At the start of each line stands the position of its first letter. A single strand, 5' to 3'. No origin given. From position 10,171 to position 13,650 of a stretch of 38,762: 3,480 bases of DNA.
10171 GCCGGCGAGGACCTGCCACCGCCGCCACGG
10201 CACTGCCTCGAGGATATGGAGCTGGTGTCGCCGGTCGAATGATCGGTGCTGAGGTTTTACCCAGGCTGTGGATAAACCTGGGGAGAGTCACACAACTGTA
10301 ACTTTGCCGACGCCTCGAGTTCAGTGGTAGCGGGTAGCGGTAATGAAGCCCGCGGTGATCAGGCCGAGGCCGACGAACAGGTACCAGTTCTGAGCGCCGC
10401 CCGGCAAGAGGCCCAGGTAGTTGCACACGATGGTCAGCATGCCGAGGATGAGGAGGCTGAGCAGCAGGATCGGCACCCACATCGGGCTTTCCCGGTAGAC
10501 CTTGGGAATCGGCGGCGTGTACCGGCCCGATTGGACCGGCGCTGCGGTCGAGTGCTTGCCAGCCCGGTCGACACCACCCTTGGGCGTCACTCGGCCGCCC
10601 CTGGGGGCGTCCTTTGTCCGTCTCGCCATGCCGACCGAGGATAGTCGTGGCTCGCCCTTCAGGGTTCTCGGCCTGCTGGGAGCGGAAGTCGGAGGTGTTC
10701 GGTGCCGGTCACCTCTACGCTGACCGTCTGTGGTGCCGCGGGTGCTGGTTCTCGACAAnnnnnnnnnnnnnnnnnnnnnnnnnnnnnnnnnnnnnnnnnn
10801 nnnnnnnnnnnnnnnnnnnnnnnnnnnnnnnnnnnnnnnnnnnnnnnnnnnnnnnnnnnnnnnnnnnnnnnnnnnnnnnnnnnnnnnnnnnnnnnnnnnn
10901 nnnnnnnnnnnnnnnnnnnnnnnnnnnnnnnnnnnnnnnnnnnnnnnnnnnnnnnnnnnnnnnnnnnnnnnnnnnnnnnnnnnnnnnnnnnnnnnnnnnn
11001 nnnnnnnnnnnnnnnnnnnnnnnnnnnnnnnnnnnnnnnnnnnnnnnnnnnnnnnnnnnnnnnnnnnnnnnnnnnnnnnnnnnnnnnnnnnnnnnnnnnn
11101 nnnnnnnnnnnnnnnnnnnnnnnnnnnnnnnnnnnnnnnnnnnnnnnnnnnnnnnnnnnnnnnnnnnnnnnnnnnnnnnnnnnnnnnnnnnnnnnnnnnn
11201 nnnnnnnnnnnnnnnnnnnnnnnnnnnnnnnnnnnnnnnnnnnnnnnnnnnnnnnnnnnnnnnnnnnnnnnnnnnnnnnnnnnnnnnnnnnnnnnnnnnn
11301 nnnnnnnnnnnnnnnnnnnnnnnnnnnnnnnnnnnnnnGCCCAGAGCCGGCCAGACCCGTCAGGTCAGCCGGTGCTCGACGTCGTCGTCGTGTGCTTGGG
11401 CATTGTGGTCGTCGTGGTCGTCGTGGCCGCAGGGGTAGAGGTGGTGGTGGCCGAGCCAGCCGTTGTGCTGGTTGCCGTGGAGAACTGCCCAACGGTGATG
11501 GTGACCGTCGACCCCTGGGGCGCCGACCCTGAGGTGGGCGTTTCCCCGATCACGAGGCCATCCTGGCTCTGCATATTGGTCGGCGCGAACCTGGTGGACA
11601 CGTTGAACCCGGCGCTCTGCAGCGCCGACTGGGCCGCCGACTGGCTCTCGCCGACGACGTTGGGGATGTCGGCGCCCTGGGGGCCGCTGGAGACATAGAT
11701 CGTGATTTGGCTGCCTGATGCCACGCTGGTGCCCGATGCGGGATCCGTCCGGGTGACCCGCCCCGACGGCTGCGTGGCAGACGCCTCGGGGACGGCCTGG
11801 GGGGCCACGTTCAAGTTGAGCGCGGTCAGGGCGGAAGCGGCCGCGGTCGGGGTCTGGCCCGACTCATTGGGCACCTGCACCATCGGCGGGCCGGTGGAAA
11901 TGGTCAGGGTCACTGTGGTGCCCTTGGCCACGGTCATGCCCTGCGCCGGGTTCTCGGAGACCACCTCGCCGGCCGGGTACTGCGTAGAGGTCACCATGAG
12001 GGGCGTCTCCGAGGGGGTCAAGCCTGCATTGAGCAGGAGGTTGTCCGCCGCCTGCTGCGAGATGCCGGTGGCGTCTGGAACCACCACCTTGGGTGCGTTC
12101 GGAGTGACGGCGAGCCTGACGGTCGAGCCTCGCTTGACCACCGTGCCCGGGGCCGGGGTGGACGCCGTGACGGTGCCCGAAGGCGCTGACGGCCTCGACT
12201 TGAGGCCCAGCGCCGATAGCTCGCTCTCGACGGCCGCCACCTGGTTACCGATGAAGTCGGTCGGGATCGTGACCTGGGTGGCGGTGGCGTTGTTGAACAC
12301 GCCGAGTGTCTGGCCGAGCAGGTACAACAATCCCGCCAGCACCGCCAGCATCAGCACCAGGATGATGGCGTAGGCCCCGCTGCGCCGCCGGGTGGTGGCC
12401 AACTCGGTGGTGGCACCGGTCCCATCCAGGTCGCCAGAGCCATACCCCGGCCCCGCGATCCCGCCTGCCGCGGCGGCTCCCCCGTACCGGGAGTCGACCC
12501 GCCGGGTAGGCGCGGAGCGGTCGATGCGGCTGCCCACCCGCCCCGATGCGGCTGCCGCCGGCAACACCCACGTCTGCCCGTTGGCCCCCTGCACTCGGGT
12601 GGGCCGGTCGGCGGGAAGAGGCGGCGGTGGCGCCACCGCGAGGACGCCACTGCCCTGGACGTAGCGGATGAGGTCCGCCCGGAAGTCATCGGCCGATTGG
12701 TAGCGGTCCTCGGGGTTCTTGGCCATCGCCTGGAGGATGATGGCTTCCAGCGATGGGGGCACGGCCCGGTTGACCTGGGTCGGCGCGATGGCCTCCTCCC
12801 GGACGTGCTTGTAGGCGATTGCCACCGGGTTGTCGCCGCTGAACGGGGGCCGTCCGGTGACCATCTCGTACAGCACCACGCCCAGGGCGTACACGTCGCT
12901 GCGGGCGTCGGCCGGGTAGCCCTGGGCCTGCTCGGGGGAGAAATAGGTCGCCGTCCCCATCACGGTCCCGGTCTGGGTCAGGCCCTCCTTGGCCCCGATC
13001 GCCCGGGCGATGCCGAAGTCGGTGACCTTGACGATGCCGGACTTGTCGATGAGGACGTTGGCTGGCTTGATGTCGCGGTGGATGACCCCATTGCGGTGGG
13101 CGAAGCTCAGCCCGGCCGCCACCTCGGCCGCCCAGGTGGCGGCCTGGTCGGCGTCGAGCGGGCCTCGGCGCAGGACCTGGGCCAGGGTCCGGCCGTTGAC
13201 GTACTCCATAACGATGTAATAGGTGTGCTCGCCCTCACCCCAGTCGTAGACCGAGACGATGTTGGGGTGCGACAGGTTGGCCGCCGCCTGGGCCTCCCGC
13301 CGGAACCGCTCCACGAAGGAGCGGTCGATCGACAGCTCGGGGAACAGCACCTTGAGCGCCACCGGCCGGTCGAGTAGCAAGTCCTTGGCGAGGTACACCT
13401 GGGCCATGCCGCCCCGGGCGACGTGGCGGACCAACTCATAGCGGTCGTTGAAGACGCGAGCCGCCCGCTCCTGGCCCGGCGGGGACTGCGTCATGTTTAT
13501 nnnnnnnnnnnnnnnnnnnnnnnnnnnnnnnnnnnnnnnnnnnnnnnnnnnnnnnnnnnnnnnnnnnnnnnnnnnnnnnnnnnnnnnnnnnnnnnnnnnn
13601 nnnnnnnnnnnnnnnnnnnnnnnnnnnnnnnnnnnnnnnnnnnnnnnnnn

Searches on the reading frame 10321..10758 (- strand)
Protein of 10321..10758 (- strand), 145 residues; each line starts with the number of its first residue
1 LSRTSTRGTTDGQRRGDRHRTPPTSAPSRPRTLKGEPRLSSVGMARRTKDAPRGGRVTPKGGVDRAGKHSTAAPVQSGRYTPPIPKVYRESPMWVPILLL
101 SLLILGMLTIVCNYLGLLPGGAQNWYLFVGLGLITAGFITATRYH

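Call 56: search_protein_families(library=ncbifam, proteins=[window:10321-10758:-], max_evalue=0.05)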
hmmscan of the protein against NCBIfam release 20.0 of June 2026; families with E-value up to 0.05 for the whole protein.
window:10321-10758:- (145 aa): 5 families
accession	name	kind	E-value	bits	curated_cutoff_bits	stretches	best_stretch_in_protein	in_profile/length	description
NF002595.0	PRK02251.2-1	equivalog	1.4e-07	31.7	109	1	80-144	12-83/84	cell division protein CrgA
NF002597.0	PRK02251.2-3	equivalog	4.6e-06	26.8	120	1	92-144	36-92/93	putative septation inhibitor protein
NF002596.0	PRK02251.2-2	equivalog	0.0046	16.8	114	1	90-144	11-68/69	cell division protein CrgA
NF002594.0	PRK02251.1-3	equivalog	0.0062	16.2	389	1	89-141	133-187/191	cell division protein CrgA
NF001194.0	PRK00159.1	equivalog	0.011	15.9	102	0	72-141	11-83/87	cell division protein CrgA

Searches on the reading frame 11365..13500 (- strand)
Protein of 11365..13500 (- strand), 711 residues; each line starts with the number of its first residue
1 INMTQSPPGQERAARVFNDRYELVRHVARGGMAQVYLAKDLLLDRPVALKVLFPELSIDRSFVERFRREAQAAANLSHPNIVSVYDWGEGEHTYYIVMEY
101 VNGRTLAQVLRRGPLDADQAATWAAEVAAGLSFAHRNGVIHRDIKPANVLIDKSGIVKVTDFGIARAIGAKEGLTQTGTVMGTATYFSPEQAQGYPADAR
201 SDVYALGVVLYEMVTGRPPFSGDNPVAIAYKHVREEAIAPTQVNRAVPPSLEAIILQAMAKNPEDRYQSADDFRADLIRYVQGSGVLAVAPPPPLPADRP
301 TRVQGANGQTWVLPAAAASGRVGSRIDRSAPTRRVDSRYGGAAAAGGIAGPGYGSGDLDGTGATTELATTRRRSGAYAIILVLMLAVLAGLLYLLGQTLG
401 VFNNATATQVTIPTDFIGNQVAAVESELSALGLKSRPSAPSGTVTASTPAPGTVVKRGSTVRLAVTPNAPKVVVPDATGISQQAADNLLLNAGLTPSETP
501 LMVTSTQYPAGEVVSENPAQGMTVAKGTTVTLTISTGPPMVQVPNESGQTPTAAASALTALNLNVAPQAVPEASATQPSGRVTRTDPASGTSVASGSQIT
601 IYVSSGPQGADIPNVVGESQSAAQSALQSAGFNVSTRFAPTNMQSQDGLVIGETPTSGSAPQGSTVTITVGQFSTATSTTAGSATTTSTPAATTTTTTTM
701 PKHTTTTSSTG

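Call 30: search_protein_families(library=pfam, proteins=[window:11365-13500:-], max_evalue=0.001)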
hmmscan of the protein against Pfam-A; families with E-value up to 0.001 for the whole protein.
window:11365-13500:- (711 aa): 5 families
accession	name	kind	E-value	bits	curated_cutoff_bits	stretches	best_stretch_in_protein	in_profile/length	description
PF00069.31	Pkinase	-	4.4e-55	187.4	31.7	1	21-268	1-253/263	Protein kinase domain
PF03793.24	PASTA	-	1.1e-43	147.4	23.2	4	541-605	1-64/64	PASTA domain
PF07714.23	PK_Tyr_Ser-Thr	-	8.9e-40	137.1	23.1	1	23-267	3-249/258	Protein tyrosine and serine/threonine kinase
PF03109.22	ABC1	-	3.5e-07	30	22.9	1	64-171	118-220/244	ABC1 atypical kinase-like domain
PF01636.29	APH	-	5.4e-06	26.8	23.2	0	120-165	150-197/239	Phosphotransferase enzyme family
